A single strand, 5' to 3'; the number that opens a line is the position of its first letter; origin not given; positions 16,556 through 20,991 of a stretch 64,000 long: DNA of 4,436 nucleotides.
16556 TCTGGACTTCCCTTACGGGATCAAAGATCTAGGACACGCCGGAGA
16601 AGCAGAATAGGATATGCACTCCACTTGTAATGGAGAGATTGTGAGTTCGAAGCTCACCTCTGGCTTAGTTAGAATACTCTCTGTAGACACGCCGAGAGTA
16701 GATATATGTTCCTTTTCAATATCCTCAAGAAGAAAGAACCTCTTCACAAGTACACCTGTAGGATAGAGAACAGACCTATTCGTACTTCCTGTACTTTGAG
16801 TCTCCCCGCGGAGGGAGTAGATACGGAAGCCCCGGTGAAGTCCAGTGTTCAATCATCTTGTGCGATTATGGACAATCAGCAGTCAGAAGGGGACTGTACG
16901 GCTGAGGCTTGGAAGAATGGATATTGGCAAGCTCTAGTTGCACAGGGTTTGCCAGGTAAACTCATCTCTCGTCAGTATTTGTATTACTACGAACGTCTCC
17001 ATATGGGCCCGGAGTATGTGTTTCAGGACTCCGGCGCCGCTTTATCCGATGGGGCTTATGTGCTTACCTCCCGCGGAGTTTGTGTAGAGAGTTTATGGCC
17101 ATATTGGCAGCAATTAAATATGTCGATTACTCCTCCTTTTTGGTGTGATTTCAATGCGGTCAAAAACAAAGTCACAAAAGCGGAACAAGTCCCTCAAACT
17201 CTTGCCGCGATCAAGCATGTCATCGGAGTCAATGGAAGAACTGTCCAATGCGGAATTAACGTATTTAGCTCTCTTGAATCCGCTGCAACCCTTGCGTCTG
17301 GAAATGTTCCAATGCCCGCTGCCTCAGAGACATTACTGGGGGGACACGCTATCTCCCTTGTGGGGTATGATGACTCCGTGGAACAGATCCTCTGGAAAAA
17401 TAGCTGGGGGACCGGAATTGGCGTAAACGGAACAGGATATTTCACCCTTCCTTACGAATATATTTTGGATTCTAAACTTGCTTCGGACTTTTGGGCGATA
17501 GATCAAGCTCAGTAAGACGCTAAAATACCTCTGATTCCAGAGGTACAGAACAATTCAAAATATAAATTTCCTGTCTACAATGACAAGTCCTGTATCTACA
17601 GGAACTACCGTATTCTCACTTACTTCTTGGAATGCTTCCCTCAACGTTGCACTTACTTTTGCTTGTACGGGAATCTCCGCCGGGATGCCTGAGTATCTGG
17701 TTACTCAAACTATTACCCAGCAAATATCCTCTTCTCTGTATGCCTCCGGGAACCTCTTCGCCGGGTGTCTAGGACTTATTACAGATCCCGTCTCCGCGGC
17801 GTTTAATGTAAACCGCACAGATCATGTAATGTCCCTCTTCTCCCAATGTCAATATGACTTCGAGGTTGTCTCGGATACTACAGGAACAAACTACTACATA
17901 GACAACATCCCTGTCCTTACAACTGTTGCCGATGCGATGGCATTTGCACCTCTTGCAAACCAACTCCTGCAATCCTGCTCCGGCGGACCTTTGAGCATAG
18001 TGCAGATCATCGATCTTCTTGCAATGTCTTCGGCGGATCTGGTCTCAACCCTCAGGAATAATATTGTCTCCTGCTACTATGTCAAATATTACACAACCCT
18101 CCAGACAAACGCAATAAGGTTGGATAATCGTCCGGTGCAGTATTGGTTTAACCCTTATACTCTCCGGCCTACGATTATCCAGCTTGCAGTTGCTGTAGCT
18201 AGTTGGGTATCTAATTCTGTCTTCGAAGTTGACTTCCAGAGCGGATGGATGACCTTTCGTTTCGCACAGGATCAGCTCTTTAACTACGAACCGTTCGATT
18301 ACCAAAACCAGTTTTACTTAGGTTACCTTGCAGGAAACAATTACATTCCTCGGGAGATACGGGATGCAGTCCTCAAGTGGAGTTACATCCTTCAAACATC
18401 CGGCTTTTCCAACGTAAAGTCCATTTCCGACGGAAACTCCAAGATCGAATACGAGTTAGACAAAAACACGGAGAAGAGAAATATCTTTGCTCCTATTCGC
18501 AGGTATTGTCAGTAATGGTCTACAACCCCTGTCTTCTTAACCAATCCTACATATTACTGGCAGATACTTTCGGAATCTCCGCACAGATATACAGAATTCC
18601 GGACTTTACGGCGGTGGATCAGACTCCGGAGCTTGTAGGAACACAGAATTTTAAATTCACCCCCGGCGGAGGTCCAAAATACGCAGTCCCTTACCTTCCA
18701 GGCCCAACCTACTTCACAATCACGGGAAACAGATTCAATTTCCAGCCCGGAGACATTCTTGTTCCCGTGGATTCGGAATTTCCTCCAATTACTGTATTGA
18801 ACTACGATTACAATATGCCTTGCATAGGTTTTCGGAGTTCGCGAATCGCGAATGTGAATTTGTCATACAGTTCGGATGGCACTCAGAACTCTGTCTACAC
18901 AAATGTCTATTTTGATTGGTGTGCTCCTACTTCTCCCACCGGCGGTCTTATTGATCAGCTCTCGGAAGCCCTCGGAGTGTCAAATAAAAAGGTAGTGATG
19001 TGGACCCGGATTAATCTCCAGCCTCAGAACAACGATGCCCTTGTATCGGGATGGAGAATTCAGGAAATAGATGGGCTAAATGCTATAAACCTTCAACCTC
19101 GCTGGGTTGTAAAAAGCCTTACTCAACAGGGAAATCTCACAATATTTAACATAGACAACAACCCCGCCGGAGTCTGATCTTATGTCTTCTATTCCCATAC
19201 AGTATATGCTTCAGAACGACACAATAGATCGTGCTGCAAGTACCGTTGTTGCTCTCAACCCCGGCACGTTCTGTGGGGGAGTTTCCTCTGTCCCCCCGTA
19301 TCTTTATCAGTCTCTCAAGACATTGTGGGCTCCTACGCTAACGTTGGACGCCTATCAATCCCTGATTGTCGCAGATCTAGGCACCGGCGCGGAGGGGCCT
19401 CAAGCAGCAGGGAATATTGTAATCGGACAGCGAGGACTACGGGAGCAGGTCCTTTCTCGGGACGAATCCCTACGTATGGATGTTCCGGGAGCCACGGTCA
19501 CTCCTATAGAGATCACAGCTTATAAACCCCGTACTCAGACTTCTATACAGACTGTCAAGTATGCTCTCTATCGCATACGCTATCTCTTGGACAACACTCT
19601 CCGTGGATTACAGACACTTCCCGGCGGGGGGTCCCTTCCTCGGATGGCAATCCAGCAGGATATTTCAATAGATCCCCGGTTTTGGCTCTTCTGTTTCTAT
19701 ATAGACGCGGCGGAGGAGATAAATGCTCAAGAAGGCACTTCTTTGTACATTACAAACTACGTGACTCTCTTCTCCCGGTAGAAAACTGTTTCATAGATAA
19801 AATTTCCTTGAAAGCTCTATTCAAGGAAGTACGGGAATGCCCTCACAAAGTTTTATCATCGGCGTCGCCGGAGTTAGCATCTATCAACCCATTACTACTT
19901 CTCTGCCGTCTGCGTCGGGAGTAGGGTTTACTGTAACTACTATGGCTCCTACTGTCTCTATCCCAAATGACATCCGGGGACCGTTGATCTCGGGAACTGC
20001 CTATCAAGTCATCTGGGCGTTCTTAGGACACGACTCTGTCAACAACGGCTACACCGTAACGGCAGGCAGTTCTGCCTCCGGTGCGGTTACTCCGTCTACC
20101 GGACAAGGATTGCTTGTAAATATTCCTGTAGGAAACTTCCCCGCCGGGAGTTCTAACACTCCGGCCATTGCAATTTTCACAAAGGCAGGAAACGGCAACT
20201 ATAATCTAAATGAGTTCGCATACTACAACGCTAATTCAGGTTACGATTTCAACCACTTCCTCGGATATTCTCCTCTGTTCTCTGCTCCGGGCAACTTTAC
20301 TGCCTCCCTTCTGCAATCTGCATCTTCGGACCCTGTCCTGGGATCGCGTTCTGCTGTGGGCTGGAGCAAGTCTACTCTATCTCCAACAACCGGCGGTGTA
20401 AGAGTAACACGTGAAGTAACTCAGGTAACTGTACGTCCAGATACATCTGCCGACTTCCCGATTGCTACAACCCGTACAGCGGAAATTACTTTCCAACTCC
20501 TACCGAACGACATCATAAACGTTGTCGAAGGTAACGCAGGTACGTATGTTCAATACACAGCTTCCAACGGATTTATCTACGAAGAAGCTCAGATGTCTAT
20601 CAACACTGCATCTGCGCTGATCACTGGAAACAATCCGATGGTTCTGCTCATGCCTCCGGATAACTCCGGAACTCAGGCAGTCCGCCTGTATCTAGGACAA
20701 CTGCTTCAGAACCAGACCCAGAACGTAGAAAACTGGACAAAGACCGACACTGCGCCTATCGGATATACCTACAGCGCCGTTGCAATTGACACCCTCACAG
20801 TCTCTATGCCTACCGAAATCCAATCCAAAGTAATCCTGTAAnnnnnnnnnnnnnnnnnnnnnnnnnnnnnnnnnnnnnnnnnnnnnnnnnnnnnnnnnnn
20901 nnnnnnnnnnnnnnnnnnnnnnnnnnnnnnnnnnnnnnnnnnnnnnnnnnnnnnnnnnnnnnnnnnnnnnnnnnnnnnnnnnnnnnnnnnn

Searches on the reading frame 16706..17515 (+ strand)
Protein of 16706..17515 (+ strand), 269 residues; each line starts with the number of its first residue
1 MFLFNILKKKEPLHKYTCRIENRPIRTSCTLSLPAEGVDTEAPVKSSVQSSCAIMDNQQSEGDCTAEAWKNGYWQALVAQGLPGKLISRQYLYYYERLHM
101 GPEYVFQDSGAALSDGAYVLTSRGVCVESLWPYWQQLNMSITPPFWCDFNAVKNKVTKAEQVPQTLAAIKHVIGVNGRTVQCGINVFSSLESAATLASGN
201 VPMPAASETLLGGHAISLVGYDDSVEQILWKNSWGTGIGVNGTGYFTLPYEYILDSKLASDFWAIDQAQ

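Call 13: search_protein_families(library=pfam, proteins=[window:16706-17515:+], max_evalue=0.01)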
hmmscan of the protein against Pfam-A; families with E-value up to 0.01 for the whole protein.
window:16706-17515:+ (269 aa): 1 family
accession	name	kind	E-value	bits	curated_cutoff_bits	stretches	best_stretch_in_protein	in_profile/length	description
PF00112.29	Peptidase_C1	-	2.6e-06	28.1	20.7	1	118-248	77-202/220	Papain family cysteine protease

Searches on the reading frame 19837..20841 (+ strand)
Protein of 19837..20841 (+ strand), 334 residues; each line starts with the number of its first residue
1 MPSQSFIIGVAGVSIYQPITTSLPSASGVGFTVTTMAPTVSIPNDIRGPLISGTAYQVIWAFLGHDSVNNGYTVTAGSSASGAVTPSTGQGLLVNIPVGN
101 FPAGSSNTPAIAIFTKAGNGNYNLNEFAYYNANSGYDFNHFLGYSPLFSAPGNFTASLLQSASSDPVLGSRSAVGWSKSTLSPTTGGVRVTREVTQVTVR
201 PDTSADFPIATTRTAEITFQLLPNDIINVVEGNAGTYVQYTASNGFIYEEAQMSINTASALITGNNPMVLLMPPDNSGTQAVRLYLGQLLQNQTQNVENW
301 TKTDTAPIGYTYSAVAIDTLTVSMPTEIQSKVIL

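Call 13: search_protein_families(library=pfam, proteins=[window:19837-20841:+], max_evalue=0.01)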
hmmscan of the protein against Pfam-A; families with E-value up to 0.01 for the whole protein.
window:19837-20841:+ (334 aa): 0 families

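Call 14: search_protein_families(library=phrogs, proteins=[window:19837-20841:+], max_evalue=0.001)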
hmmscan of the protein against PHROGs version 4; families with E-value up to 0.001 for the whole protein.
window:19837-20841:+ (334 aa): 0 families

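Call 15: find_related_loci(query=window:19837-20841:+, collection=viral_contigs, flank=6000)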
Query window:19837-20841:+ (334 aa) in viral_contigs; peptide patterns used: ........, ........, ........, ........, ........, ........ (x = any residue, [..] = any of these).
48 stretches matched a pattern, but none encodes a relative of the query by tblastn (E <= 1e-3).

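Call 17: find_homologous_proteins(query=window:19837-20841:+)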
Query window:19837-20841:+ (334 aa): 21 proteins with E <= 0.001 among 3639 candidates.
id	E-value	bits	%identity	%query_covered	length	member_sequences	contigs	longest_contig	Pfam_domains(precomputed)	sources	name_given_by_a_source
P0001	1.6e-211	719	100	100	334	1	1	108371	-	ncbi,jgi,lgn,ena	jgi:hypothetical protein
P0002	3.1e-131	455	67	99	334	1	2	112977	-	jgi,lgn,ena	jgi:hypothetical protein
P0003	7.4e-129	448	67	99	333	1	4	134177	-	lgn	-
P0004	2.9e-124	432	64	99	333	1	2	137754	-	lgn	-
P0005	8.5e-124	431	63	99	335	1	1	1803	-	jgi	jgi:hypothetical protein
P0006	6.6e-121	421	62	99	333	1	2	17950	-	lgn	-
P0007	5.4e-120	418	62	99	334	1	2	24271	-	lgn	-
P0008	1.4e-116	407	60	100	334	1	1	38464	-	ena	-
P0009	2.8e-115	403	63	91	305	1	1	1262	-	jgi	jgi:hypothetical protein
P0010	1.3e-106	375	59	99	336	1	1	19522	-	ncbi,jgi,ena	jgi:hypothetical protein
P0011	3.8e-106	373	59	93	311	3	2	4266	-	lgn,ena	-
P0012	3.4e-105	370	59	99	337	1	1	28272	-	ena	-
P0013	1.0e-102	362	56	100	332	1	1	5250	-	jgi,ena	jgi:hypothetical protein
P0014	3.2e-100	353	54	100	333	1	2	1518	-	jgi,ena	-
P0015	5.2e-87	310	52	98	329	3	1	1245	-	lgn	-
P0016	3.6e-79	284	47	99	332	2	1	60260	-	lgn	-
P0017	8.2e-77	277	46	98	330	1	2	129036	-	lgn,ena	-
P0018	3.6e-76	275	47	98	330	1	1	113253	-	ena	-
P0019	1.0e-72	263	44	99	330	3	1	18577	-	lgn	-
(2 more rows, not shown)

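Call 18: find_encoding_contigs(protein=P0001, flank=4000, max_places=2)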
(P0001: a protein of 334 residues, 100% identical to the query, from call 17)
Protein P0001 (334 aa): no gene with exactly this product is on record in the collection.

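Call 19: find_encoding_contigs(protein=P0002, flank=5000, max_places=2)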
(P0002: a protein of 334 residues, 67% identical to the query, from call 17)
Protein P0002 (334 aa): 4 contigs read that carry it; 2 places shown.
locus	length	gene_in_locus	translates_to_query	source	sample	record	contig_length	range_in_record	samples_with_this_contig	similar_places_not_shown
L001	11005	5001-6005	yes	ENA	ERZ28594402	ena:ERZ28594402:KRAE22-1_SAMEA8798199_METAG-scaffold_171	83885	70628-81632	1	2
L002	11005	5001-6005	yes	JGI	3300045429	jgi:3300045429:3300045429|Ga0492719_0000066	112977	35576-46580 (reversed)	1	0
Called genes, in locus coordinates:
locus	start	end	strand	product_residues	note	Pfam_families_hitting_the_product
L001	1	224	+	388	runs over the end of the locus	PF17236:SU10_MCP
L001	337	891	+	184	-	-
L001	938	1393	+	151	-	-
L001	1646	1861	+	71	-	-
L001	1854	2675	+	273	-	-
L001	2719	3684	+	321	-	-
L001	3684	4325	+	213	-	-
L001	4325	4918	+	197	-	-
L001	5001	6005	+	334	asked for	-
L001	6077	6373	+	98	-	-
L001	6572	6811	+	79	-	-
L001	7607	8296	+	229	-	-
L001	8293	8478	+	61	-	-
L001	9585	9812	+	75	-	-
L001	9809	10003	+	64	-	-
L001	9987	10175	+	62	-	-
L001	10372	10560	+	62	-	-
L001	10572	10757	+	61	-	-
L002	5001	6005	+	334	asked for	-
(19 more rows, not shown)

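Call 20: find_encoding_contigs(protein=P0003, flank=5000, max_places=2)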
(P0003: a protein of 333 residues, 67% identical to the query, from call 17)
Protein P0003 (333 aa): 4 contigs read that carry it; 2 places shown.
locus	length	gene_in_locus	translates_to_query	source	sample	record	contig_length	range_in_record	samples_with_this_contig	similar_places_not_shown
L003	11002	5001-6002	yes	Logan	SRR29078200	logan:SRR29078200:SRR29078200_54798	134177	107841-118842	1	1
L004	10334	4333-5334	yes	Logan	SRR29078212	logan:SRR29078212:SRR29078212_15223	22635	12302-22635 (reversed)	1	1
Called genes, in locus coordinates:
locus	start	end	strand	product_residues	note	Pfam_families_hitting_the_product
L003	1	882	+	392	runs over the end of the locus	PF17236:SU10_MCP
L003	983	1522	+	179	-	-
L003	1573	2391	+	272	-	-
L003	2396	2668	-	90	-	-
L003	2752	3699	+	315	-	-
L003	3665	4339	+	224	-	-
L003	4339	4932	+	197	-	-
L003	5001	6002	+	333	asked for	-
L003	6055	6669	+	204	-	PF01844:HNH, PF14279:HNH_5 (weak)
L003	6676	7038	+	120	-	-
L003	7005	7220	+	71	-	-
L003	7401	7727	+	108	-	-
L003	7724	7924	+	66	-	-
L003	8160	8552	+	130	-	-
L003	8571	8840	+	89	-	-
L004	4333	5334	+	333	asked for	-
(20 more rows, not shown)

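Call 21: find_encoding_contigs(protein=P0004, flank=5000, max_places=1)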
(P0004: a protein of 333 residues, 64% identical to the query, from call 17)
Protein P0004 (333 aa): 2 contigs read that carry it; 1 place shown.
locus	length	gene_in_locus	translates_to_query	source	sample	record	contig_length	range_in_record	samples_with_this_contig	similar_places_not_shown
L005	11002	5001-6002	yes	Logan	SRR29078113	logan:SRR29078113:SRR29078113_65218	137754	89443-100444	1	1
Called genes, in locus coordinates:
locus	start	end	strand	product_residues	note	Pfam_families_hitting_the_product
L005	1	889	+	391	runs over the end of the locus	PF17236:SU10_MCP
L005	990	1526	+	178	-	-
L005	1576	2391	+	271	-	-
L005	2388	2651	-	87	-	-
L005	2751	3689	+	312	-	-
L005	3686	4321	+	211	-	-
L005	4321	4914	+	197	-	-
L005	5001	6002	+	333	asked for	-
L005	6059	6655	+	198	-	PF01844:HNH, PF14279:HNH_5 (weak)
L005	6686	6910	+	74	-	-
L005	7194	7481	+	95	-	-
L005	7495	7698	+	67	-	-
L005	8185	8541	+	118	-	-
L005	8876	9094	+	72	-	-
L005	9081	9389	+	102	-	-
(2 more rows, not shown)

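Call 22: find_encoding_contigs(protein=P0007, flank=5000, max_places=1)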
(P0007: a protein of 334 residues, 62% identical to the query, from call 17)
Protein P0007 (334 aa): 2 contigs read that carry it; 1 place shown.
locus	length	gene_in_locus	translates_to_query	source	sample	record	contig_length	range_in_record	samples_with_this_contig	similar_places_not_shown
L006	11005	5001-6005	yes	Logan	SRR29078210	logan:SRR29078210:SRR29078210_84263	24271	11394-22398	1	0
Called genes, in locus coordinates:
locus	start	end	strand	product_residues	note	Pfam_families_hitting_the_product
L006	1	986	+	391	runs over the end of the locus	PF17236:SU10_MCP (faint)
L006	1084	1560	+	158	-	-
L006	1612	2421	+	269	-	-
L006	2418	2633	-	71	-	-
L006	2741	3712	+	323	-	-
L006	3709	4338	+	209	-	-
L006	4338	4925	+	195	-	-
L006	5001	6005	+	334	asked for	-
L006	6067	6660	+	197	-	PF01844:HNH, PF14279:HNH_5 (faint)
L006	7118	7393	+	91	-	-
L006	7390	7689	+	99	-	-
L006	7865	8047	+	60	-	-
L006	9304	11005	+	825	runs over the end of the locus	PF17795:Vault_3 (weak), PF11978:MVP_shoulder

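Call 23: find_encoding_contigs(protein=P0008, flank=5000, max_places=1)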
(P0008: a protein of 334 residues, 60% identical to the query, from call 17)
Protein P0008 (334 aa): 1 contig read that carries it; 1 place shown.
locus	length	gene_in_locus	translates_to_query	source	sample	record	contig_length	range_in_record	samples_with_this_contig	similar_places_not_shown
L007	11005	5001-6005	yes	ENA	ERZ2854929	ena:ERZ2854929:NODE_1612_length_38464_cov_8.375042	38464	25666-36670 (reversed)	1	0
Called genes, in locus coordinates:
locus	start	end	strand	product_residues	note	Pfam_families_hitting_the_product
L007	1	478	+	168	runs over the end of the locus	-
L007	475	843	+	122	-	-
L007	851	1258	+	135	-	PF23140:Gp80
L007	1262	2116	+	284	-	-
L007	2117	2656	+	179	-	-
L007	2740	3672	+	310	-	-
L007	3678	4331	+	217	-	-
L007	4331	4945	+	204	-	-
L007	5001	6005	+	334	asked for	-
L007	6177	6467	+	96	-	-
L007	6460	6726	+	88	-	-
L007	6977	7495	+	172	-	-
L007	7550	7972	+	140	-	-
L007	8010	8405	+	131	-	-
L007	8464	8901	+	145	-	-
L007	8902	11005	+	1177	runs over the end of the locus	-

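Call 24: find_encoding_contigs(protein=P0010, flank=5000, max_places=1)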
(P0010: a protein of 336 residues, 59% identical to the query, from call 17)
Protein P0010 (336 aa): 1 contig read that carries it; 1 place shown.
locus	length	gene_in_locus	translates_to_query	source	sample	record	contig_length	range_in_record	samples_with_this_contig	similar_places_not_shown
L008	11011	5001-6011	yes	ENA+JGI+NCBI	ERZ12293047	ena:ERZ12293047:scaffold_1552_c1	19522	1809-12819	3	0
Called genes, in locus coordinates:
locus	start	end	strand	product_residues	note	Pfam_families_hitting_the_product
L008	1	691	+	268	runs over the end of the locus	-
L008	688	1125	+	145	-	-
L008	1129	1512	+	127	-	-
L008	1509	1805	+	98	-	-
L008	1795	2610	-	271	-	PF03976:PPK2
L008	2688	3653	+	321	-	-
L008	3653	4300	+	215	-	-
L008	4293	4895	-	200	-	-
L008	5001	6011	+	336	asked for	-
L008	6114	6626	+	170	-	-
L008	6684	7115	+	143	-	-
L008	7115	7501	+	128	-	-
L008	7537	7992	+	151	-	-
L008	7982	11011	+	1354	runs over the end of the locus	-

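Call 55: find_related_loci(query=A1, collection=genome_contigs, flank=6000)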
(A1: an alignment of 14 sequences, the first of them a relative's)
Query A1 (334 aa) in genome_contigs; peptide patterns used: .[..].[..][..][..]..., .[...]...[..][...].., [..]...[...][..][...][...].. (x = any residue, [..] = any of these).
52 stretches matched a pattern, but none encodes a relative of the query by tblastn (E <= 1e-3).

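Call 56: find_related_loci(query=A1, collection=viral_contigs, flank=6000)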
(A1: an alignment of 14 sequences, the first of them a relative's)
Query A1 (334 aa) in viral_contigs; peptide patterns used: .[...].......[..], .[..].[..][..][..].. (x = any residue, [..] = any of these).
162 stretches matched a pattern, but none encodes a relative of the query by tblastn (E <= 1e-3).

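Call 57: find_encoding_contigs(protein=P0017, flank=10000, max_places=1)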
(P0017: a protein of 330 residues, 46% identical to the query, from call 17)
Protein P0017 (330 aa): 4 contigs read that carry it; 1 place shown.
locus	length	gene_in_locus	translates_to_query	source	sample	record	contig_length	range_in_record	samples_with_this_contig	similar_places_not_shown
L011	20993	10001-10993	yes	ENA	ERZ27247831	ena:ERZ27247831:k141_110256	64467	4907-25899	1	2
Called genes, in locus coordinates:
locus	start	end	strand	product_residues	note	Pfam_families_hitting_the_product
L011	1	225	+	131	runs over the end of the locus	-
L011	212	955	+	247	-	PF00535:Glycos_transf_2 (faint)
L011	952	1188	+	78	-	-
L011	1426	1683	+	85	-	-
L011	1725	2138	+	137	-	-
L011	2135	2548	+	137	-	-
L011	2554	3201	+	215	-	PF02511:Thy1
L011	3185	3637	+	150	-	-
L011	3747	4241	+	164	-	-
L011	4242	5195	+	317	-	PF14528:LAGLIDADG_3 (faint)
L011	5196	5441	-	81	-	-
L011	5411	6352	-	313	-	PF01041:DegT_DnrJ_EryC1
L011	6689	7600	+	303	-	-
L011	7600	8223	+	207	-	-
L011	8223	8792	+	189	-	-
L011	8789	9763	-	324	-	PF05551:zf-His_Me_endon (faint), PF13392:HNH_3, PF12824:MRP-L20 (faint), PF02796:HTH_7 (faint), PF01381:HTH_3 (faint), PF13392:HNH_3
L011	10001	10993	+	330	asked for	-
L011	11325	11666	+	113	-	-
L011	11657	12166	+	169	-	-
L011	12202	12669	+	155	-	-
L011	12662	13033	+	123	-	-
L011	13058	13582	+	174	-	-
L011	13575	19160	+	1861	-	-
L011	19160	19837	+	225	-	-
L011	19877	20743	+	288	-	-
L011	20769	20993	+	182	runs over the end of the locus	-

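Call 58: find_encoding_contigs(protein=P0016, flank=10000, max_places=1)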
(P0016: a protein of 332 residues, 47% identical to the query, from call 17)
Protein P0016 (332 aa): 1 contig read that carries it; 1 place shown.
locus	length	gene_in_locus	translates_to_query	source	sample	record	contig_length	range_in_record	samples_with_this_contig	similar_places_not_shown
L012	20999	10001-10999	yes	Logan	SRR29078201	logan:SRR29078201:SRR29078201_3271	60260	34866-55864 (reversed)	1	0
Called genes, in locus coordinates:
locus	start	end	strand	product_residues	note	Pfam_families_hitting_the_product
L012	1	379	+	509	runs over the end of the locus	-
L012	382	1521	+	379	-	-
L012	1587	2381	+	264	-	-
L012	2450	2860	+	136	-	-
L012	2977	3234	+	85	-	-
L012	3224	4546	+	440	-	PF02655:ATP-grasp_3 (weak), PF15632:ATPgrasp_Ter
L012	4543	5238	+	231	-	-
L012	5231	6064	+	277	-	PF00535:Glycos_transf_2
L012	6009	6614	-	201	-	PF08241:Methyltransf_11 (faint)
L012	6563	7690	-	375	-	PF01041:DegT_DnrJ_EryC1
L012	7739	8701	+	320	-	-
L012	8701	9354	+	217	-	-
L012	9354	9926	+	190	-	-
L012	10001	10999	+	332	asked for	-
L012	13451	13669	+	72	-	-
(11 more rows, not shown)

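Call 59: find_encoding_contigs(protein=P0012, flank=10000, max_places=1)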
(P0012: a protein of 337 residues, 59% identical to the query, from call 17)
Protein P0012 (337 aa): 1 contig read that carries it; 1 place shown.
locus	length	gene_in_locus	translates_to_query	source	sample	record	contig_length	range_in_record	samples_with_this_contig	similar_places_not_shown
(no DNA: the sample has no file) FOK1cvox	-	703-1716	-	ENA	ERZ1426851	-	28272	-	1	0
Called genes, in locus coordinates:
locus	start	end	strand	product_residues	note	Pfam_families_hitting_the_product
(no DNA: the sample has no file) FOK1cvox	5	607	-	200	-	-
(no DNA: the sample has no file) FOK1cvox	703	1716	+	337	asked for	-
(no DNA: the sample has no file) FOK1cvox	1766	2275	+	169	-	-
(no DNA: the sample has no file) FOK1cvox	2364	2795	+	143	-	-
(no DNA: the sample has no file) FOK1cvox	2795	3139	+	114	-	-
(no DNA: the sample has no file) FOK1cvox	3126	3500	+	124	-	-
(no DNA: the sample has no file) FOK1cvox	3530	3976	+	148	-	-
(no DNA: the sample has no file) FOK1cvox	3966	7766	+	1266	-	-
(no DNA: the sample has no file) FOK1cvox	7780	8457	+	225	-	-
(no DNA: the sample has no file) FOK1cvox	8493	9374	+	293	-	-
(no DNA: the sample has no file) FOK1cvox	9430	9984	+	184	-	-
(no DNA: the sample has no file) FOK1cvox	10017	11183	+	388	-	-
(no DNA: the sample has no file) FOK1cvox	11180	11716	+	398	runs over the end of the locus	-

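Call 70: find_encoding_contigs(protein=P0018, flank=10000, max_places=1)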
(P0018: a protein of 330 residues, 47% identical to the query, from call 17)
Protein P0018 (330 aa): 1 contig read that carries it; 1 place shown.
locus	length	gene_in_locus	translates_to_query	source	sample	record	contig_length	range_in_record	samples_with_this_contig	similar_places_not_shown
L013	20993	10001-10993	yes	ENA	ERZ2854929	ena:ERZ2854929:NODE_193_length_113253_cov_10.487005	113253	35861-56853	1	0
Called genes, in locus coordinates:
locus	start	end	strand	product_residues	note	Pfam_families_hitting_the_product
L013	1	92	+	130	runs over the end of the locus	-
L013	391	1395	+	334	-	-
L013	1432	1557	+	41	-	-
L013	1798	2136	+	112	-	-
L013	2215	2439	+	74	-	-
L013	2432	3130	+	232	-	-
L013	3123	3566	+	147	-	-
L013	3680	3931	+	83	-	-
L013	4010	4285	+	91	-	-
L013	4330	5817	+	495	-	-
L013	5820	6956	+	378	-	PF17236:SU10_MCP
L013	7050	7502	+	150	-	-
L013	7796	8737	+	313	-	-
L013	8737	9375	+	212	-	-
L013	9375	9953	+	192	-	-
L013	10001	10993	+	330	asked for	-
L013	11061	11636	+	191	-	PF00929:RNase_T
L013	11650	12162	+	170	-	-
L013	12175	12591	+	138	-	-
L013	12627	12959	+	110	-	-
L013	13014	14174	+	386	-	PF01385:OrfB_IS605, PF07282:Cas12f1-like_TNB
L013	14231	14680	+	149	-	PF04883:HK97-gp10_like (weak)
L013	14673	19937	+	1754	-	-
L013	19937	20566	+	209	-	-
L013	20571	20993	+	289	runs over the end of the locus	-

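Call 71: find_encoding_contigs(protein=P0019, flank=10000, max_places=1)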
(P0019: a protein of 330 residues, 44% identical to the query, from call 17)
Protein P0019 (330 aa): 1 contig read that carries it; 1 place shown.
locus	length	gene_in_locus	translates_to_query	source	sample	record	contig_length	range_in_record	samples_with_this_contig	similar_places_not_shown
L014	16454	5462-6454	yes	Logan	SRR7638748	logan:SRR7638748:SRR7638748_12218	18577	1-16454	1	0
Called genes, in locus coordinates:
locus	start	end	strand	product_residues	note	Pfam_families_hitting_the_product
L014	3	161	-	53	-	?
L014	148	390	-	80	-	-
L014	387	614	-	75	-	-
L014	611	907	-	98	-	-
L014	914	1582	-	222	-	PF00106:adh_short, PF08659:KR (faint), PF13561:adh_short_C2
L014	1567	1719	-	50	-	-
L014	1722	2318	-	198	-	PF00132:Hexapep (faint)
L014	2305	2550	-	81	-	-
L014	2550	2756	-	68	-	-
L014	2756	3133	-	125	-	-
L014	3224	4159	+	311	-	-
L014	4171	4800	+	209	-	-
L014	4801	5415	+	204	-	-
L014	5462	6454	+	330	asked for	-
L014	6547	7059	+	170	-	-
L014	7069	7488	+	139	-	-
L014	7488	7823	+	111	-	-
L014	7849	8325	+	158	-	-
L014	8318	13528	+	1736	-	-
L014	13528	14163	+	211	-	-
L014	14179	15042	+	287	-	-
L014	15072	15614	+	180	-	-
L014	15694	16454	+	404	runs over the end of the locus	-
